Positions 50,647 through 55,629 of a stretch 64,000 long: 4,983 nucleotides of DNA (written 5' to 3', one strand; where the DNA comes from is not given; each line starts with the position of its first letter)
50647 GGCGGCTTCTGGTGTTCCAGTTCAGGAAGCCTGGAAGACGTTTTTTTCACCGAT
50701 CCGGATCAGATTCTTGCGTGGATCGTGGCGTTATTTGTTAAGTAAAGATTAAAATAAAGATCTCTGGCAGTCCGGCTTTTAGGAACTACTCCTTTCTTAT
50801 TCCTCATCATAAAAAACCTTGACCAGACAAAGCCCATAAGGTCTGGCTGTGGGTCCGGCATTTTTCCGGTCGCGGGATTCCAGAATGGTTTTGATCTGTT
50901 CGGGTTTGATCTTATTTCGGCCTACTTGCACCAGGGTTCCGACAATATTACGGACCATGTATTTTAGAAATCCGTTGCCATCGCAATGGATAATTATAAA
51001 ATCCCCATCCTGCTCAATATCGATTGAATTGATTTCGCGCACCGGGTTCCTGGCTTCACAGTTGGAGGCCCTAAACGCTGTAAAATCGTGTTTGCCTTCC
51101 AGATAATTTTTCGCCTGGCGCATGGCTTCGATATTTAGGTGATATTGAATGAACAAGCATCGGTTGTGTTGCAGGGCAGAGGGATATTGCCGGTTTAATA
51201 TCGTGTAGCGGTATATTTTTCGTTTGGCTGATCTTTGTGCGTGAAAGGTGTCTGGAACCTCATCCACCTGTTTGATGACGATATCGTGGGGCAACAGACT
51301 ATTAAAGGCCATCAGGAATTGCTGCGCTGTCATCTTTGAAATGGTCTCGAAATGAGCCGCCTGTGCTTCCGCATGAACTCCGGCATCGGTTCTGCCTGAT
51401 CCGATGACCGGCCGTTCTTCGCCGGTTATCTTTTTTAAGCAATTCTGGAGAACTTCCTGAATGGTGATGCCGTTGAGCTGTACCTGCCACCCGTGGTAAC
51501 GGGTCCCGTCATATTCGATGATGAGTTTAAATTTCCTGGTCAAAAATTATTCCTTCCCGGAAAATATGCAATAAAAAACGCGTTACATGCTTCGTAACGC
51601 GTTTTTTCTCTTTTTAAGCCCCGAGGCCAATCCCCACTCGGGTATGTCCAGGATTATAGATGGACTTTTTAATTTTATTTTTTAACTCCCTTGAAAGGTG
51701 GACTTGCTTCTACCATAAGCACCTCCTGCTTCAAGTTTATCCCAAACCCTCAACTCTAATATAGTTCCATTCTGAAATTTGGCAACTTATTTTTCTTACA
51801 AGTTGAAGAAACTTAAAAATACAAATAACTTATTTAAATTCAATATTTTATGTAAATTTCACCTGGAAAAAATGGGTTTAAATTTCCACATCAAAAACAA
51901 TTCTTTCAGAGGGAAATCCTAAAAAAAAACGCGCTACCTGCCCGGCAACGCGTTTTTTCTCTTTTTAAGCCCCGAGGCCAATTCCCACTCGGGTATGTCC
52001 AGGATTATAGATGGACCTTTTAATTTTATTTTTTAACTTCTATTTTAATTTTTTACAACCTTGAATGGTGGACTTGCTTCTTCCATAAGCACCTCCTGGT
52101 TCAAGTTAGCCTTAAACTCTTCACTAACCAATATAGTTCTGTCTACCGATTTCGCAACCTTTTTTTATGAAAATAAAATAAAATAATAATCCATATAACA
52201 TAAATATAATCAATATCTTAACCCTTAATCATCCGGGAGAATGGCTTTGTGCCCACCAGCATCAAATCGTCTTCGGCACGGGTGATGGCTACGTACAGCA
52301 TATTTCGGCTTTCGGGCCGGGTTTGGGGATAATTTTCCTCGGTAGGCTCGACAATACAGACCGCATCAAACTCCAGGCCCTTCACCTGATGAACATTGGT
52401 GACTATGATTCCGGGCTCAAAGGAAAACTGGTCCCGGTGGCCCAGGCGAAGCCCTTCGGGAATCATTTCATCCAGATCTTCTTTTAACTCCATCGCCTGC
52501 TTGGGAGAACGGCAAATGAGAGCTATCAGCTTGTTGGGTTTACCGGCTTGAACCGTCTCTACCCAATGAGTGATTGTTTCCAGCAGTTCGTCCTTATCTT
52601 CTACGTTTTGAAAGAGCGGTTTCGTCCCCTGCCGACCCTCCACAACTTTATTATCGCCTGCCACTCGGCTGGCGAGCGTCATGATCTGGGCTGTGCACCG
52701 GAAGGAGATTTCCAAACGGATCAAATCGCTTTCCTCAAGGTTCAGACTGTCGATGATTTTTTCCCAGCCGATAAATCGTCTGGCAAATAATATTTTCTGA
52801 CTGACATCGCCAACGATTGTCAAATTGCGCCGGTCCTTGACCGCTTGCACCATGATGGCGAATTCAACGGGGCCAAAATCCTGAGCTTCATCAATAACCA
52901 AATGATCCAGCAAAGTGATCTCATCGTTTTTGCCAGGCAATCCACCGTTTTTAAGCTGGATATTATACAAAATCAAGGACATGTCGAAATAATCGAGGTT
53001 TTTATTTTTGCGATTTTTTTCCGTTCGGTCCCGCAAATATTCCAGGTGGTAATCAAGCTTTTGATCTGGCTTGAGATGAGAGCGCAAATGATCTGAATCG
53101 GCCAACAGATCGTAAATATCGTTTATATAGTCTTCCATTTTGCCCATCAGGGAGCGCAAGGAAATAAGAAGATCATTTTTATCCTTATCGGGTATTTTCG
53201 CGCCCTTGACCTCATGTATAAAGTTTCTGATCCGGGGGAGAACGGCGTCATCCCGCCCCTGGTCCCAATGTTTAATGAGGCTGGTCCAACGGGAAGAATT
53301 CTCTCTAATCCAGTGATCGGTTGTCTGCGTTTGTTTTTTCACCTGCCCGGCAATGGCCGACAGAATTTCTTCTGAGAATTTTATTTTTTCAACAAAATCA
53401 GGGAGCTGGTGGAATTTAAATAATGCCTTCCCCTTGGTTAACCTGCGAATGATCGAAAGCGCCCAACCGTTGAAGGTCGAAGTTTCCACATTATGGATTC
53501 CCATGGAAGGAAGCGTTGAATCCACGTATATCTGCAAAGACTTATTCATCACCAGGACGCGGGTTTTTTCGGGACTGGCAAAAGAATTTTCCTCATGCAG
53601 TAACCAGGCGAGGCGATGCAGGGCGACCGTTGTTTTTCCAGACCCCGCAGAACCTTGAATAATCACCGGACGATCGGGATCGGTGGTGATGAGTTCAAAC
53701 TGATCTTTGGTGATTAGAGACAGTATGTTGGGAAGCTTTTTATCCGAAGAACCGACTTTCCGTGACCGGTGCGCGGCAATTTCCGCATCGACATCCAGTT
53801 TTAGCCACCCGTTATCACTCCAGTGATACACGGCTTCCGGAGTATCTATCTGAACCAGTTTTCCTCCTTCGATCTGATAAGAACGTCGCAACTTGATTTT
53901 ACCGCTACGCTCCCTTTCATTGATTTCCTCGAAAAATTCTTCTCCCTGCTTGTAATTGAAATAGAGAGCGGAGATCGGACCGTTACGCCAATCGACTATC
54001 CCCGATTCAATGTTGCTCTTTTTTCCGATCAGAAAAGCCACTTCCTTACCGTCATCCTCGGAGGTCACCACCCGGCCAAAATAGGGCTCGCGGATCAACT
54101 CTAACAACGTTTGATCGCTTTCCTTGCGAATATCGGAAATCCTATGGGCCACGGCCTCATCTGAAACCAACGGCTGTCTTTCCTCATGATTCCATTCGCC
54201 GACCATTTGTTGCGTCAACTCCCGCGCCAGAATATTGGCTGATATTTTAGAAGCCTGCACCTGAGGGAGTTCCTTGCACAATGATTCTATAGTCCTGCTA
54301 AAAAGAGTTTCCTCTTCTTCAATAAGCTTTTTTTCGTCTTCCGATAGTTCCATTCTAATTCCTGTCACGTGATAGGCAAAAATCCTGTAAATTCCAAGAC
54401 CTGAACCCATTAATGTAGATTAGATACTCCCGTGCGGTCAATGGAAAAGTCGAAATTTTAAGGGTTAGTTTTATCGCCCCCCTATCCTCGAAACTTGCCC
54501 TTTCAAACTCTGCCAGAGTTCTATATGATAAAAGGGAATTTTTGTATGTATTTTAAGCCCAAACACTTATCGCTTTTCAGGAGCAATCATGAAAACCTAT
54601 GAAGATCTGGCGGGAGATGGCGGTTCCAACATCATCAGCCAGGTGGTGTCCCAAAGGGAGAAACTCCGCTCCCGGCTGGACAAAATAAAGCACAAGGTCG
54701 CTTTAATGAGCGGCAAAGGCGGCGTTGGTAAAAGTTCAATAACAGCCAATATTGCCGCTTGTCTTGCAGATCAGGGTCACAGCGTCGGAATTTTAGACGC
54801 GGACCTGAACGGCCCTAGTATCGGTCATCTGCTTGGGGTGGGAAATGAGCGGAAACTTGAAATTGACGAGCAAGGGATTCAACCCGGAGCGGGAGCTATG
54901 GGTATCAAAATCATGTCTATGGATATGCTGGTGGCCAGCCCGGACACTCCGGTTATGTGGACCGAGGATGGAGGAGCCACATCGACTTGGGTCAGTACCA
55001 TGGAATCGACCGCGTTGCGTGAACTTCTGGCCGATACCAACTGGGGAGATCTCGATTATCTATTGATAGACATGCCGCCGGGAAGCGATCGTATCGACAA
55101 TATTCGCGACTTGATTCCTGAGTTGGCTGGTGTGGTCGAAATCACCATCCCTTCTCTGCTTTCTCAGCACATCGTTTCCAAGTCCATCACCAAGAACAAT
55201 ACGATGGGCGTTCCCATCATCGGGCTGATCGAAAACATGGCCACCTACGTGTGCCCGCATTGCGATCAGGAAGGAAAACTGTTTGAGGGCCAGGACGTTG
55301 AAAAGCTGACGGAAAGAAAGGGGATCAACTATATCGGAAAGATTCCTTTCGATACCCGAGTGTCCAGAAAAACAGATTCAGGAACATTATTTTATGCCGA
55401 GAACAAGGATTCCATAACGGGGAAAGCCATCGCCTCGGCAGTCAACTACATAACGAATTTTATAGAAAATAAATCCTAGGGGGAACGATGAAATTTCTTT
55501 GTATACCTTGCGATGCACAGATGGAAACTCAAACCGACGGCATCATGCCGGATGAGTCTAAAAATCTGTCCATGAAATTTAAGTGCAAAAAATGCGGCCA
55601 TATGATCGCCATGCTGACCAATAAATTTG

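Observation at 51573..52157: Tandem pair of self-contained micro-genes (promoter, strong SD, 13-codon ORF M-x-EASPPFK, conserved hairpins, terminator) between a HelD-like helicase and truA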

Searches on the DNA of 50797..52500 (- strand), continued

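Call 54: search_with_rna_model(model_id=R1, sources=[window, L013, L014, L015, L016, L017, L018, L019, L021, L022, L023, L025, L026, L028, L029, L030, L031, L032, L033, L034, L035, L037, L039, L042, L043, L044, L045, L046, L047], max_evalue=1e-20, make_alignment=true)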
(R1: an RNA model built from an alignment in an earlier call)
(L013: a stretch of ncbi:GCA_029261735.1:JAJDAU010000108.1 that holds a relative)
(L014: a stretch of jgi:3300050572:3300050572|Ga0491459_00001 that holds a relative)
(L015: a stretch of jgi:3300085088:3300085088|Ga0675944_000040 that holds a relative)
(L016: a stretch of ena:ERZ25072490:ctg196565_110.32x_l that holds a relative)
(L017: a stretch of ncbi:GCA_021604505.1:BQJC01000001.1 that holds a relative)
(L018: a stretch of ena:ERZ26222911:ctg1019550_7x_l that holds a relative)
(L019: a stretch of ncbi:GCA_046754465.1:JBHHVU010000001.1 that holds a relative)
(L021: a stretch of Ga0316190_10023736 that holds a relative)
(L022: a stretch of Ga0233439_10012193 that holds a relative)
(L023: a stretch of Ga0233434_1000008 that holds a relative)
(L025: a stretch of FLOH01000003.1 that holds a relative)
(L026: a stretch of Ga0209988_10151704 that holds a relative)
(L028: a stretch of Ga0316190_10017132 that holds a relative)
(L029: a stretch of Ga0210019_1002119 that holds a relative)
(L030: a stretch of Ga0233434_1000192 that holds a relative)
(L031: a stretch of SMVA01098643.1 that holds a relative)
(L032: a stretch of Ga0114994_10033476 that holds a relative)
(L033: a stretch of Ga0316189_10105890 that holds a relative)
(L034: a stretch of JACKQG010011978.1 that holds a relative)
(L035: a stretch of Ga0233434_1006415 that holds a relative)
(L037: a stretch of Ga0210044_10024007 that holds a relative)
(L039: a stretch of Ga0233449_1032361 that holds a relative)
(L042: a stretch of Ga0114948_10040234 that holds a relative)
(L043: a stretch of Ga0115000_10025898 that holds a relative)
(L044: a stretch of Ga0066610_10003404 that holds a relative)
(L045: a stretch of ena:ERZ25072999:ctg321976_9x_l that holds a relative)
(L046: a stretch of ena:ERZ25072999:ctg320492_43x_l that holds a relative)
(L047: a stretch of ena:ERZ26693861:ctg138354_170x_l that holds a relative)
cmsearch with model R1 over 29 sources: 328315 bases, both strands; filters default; matches with E-value up to 1e-20: 33.
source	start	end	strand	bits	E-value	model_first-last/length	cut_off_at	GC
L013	3165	3351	+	183.3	3e-47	1-186/186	no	0.42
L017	9786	9972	+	182.8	4.1e-47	1-186/186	no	0.41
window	51574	51759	-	181.7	8.1e-47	1-186/186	no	0.41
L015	9439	9625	+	179.3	3.7e-46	1-186/186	no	0.39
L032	990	1172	-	178.2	7.1e-46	1-186/186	no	0.42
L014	9801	9985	+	176.7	1.8e-45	1-186/186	no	0.42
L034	5526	5707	+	176.3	2.3e-45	1-186/186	no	0.42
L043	3935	4117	+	175.6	3.7e-45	1-186/186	no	0.43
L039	846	1027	+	174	9.6e-45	1-186/186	no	0.43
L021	1671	1852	+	173.2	1.6e-44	1-186/186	no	0.43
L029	2545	2727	+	170.2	1e-43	1-186/186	no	0.45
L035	5083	5264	+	170.1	1.1e-43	1-186/186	no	0.42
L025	1099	1281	-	169.6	1.5e-43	1-186/186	no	0.44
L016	9786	9969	+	168.7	2.6e-43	1-186/186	no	0.42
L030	1860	2040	+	166.5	1.1e-42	1-186/186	no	0.48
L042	166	367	-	165.7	1.7e-42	1-186/186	no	0.36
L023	8595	8776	-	164.7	3.2e-42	1-186/186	no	0.42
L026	971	1173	-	164.5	3.5e-42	1-186/186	no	0.38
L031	209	412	+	164.5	3.5e-42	1-186/186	no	0.37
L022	1533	1713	-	164.5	3.5e-42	1-186/186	no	0.49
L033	1824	2005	-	164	4.7e-42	1-186/186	no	0.46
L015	9783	9970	+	163.8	5.6e-42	1-186/186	no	0.44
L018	9785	9970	+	161.4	2.5e-41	1-186/186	no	0.36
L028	923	1104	+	160.2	5.2e-41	1-186/186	no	0.45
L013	2798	2999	+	158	2e-40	1-186/186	no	0.41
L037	1453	1637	+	157.5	2.8e-40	1-186/186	no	0.43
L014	9425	9631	+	151.7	1e-38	1-186/186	no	0.44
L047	3797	3979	+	149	5.5e-38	1-186/186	no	0.42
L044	2687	2869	+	147.7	1.2e-37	1-186/186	no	0.43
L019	9788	9971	+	143.5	1.7e-36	1-186/186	no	0.43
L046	3802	3981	+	121.6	1.4e-30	1-186/186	no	0.52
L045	3841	4022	+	106.8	1.4e-26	1-186/186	no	0.51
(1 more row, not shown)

Alignment A4: 33 matches aligned to the model, 250 columns, each read 5' to 3' on its own strand. Consensus structure (alignment columns), stored with it:
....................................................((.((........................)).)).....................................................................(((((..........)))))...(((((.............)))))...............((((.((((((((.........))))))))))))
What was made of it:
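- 51925..52129 (-): Copy 2 RNA (helicase-proximal), about 205 nt including a 19-nt insertion at 52041-52059. Covariance-model hit of 163.6 bits (call 54).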

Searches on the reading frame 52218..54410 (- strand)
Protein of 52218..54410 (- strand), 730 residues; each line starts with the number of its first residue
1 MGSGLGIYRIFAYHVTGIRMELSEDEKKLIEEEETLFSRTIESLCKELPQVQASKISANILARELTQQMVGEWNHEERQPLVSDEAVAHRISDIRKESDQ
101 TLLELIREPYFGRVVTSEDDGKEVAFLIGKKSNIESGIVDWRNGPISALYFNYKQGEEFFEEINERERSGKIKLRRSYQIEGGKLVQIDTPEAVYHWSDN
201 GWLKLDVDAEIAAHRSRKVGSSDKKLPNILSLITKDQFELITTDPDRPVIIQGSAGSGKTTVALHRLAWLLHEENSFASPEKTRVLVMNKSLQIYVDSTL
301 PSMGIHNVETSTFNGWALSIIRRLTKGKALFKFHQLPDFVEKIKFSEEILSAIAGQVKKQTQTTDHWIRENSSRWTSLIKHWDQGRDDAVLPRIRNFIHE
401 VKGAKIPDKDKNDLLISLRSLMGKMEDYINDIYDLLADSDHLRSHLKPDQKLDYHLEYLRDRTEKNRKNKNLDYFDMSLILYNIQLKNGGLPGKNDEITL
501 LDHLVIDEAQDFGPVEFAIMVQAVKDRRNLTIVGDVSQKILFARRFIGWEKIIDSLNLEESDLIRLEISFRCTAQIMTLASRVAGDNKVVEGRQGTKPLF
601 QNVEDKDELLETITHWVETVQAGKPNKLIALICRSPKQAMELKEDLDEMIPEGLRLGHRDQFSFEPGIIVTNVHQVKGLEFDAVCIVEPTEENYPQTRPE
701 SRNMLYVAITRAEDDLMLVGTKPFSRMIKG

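Call 7: search_protein_families(library=pfam, proteins=[window:52218-54410:-])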
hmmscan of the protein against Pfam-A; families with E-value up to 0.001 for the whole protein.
window:52218-54410:- (730 aa): 9 families
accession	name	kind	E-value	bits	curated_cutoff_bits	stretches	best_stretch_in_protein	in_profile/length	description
PF00580.27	UvrD-helicase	-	9.3e-18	65.3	23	1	235-540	3-252/271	UvrD/REP helicase N-terminal domain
PF13361.12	UvrD_C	-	3.7e-17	63.2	25.6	1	659-718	278-345/350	UvrD-like helicase C-terminal domain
PF13538.12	UvrD_C_2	-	7e-13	48.7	27.4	1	669-719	3-52/52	UvrD-like helicase C-terminal domain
PF13245.12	AAA_19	-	1.7e-10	41.6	25.1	1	245-540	10-130/134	AAA domain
PF01443.25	Viral_helicase1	-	5.8e-08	33.3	21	1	661-719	178-227/228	Viral superfamily 1 RNA helicase core domain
PF13604.12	AAA_30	-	6.6e-05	23.2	27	0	239-262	11-34/191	AAA domain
PF13087.12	AAA_12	-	0.00027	21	27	0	612-722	95-194/195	AAA domain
PF25199.1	nSTAND_NTPase5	-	0.00059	20.1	34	0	241-274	36-68/145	Novel STAND NTPase 5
PF20720.3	nSTAND3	-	0.00084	19.5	27.2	0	247-297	18-72/155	Novel STAND NTPase 3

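Call 65: search_protein_families(library=ncbifam, proteins=[window:52218-54410:-])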
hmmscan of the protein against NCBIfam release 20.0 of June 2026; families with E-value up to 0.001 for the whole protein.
window:52218-54410:- (730 aa): 16 families
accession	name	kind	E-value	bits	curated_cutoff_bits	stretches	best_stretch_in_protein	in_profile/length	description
NF041464.1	HelD_BACSU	equivalog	8.5e-66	222.4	419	2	430-728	481-771/779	RNA polymerase recycling motor HelD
NF041254.1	motor_HelR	exception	4.4e-27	94.6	750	2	108-314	78-269/706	RNA polymerase recycling motor ATPase HelR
NF041258.1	motor_HelR_2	exception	1.2e-23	83.2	1100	3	111-313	67-251/713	RNA polymerase recycling motor ATPase HelR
NF041465.1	HelD_MYCSM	equivalog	6.1e-20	70.9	1051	3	224-310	167-253/719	RNA polymerase recycling motor HelD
NF008743.0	PRK11773.1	equivalog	1.7e-17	63.1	965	2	501-644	214-365/720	DNA helicase II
TIGR01073.1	pcrA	equivalog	4.7e-17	61.6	911.2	2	466-588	177-297/725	DNA helicase PcrA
TIGR01074.1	rep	equivalog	3.5e-15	55.3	951.45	1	501-608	207-310/668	DNA helicase Rep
TIGR01075.1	uvrD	equivalog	1.8e-14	53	1144.45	1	232-276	4-47/715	DNA helicase II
NF053713.1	helicas_STM2767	equivalog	3.5e-12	45.6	550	1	607-712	452-557/665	STM2767 family DEAD/DEAH box helicase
NF008276.0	PRK11054.1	equivalog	3.5e-11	42.3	543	1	248-587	211-519/684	DNA helicase IV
TIGR02785.1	addA_Gpos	equivalog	9.8e-10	36.9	707.65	0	667-721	825-879/1234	helicase-exonuclease AddAB subunit AddA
NF010485.0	PRK13909.1-2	equivalog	1.8e-08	33.1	650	0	453-651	283-496/909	RecB-like helicase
TIGR01448.2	helicase_RecD2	equivalog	5.7e-08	31.4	500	1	671-723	643-691/713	SF1B family DNA helicase RecD2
NF008172.0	PRK10919.1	equivalog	1.1e-07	30.5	1168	0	491-591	198-299/673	DNA helicase Rep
TIGR01447.1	recD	equivalog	3.6e-07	29.1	310.15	0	670-726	528-580/597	exodeoxyribonuclease V subunit alpha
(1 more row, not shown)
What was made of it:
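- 52218..54410 (-): Upstream neighbour: UvrD-family, HelD-like helicase (730 aa). Calls 7 and 65 (best NCBIfam hit HelD_BACSU, 222 bits, below the curated cutoff).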

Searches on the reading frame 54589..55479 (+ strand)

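Call 7: search_protein_families(library=pfam, proteins=[window:54589-55479:+])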
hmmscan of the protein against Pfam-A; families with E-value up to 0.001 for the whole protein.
window:54589-55479:+ (296 aa): 7 families
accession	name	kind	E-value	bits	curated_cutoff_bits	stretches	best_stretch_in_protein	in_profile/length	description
PF10609.15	ParA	-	1e-67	228.6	27.1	1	32-287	1-244/246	NUBPL iron-transfer P-loop NTPase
PF01656.29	CbiA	-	2.7e-13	50.4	25.4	1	37-266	1-123/125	CobQ/CobB/MinD/ParA nucleotide binding domain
PF13614.12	AAA_31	-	2.1e-07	31.5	27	1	36-164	3-127/177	AAA domain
PF02374.21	ArsA_ATPase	-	2.2e-06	27.6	24.3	1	36-72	2-38/305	Anion-transporting ATPase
PF09140.17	MipZ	-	1.1e-05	25.3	20.7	1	36-83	2-49/262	ATPase MipZ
PF00142.24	Fer4_NifH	-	0.00027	20.9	25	0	40-73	5-38/271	4Fe-4S iron sulfur cluster binding proteins, NifH/frxC family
PF13481.12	AAA_25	-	0.00042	20.4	27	1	33-66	29-63/195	AAA domain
